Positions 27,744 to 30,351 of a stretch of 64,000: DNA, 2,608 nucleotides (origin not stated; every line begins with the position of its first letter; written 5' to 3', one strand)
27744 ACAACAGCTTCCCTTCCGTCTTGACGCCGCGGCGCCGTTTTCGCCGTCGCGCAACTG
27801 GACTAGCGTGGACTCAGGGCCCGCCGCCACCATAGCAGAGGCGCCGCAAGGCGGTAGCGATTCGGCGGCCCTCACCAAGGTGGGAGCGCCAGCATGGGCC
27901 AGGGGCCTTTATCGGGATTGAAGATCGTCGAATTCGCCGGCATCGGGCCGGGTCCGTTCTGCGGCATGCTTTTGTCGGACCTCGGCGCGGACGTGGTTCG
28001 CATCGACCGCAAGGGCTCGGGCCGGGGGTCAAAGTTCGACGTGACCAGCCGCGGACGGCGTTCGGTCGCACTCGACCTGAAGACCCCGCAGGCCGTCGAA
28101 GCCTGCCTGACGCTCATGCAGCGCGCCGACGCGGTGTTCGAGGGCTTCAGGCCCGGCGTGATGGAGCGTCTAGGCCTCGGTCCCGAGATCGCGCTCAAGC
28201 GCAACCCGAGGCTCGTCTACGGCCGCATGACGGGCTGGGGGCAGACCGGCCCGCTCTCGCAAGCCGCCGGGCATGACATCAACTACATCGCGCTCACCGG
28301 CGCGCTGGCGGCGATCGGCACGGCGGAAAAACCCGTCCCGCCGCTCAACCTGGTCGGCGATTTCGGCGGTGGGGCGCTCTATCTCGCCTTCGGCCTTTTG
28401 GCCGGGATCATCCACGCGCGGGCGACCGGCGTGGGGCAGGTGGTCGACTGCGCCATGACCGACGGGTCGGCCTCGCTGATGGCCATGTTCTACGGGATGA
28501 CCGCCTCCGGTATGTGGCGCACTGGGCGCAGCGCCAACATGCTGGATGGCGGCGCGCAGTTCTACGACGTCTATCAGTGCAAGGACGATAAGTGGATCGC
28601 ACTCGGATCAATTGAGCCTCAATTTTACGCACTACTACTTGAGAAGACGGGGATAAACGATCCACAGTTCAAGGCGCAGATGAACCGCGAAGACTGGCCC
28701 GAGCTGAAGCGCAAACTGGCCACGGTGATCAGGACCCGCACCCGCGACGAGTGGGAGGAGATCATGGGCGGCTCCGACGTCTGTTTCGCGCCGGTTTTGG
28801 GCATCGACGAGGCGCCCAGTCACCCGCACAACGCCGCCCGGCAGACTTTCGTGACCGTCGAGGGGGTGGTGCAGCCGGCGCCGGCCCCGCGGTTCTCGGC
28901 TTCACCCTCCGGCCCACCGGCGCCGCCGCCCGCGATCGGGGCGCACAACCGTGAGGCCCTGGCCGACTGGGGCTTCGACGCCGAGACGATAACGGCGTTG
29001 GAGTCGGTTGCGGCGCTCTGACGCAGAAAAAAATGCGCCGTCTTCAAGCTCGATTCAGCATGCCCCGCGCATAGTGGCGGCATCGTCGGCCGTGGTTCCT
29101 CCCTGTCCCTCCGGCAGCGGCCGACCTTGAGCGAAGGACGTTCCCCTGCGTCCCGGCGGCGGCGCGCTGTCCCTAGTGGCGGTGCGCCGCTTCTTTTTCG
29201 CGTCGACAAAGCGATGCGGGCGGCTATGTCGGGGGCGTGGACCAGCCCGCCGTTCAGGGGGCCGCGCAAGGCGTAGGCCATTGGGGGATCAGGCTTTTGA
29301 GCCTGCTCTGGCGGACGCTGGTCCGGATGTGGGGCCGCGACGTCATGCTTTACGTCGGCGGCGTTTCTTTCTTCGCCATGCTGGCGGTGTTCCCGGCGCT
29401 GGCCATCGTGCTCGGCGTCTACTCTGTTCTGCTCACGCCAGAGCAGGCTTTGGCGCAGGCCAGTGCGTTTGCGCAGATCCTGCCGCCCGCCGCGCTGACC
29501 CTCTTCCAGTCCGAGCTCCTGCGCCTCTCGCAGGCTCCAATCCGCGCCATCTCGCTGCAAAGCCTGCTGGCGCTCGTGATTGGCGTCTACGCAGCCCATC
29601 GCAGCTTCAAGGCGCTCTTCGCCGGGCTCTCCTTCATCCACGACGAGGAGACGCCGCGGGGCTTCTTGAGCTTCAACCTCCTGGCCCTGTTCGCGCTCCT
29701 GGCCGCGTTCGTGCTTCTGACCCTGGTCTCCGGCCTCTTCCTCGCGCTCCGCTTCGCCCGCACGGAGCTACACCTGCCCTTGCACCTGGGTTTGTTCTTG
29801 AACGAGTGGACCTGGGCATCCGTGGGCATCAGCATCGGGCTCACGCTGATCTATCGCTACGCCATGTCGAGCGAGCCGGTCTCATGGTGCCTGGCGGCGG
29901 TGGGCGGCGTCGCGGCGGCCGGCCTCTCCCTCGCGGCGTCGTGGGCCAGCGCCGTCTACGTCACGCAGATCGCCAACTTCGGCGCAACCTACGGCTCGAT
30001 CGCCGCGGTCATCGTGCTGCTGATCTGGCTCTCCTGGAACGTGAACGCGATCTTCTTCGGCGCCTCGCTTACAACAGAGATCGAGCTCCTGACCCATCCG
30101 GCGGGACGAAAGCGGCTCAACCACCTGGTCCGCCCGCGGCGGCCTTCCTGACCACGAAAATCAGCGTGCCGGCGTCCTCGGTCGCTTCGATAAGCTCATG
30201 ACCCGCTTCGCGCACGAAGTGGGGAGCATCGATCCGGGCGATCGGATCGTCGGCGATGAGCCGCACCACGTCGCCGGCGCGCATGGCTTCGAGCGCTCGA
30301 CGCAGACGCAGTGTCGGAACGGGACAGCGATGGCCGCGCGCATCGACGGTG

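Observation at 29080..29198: Unannotated sRNA candidate with three anti-Shine-Dalgarno-like loops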

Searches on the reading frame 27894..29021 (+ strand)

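Call 8: search_protein_families(library=pfam, proteins=[window:27894-29021:+])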
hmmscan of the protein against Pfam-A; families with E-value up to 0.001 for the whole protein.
window:27894-29021:+ (375 aa): 1 family
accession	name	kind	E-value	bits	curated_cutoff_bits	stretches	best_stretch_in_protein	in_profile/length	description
PF02515.22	CoA_transf_3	-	9.3e-85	285.4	23.3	1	6-352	1-366/366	CoA-transferase family III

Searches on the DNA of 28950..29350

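Call 4: search_rna_families(source=window, start=28950, end=29350, threshold=evalue, max_evalue=10, show_alignments=3)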
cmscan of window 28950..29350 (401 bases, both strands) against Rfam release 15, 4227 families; matches with E-value up to 10: 2.
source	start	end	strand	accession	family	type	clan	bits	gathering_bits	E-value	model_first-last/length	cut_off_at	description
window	29082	29188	+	RF01521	CC1840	Gene; sRNA;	-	22.7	50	0.6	1-95/95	no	caulobacter sRNA CC1840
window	29130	29196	+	RF02241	Xoo2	Gene; sRNA;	-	14.4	45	2.4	1-78/78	no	Xanthomonadaceae sRNA Xoo2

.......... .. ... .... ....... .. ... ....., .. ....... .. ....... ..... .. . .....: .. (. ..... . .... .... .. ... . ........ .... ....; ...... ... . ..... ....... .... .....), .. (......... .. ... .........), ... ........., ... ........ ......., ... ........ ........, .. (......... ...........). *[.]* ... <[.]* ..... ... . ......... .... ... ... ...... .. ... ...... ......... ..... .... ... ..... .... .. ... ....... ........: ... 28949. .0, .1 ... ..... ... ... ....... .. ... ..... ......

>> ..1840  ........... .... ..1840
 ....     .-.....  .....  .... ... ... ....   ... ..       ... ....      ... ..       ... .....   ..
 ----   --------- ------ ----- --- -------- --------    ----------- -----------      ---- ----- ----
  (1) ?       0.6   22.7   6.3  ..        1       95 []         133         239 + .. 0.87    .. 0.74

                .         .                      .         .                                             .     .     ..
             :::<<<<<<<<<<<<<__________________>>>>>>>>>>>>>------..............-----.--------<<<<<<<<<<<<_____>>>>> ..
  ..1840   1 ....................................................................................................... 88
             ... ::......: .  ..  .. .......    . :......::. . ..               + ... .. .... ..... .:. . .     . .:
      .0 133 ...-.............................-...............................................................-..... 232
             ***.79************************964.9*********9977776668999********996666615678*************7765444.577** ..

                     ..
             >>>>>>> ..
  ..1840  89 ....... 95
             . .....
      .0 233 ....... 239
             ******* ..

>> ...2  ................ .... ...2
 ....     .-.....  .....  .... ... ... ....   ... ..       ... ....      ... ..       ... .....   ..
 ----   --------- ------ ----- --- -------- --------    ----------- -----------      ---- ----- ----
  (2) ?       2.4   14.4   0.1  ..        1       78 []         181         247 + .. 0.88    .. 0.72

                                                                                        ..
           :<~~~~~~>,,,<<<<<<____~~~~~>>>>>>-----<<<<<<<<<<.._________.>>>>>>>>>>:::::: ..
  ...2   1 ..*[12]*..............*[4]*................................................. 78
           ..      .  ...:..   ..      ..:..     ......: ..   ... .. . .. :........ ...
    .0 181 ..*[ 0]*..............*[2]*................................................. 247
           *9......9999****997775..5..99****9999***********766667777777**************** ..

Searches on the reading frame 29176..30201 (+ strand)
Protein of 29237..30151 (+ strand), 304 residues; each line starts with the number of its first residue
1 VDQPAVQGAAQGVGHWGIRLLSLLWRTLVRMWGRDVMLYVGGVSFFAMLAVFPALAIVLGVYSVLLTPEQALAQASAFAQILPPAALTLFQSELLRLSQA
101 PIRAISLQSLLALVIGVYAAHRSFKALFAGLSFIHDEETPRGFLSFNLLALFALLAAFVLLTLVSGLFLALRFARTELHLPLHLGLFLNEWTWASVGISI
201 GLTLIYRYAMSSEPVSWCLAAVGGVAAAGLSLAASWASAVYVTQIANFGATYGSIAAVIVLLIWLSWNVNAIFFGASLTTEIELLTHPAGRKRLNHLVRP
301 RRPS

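Call 8: search_protein_families(library=pfam, proteins=[window:29237-30151:+, window:29176-30201:+])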
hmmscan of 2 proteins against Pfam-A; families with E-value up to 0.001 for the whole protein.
window:29237-30151:+ (304 aa): 1 family
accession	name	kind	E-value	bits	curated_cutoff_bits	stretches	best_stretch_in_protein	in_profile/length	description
PF03631.20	Virul_fac_BrkB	-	4.3e-40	138.4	33.7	1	34-283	3-256/259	Virulence factor BrkB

window:29176-30201:+ (341 aa): 0 families
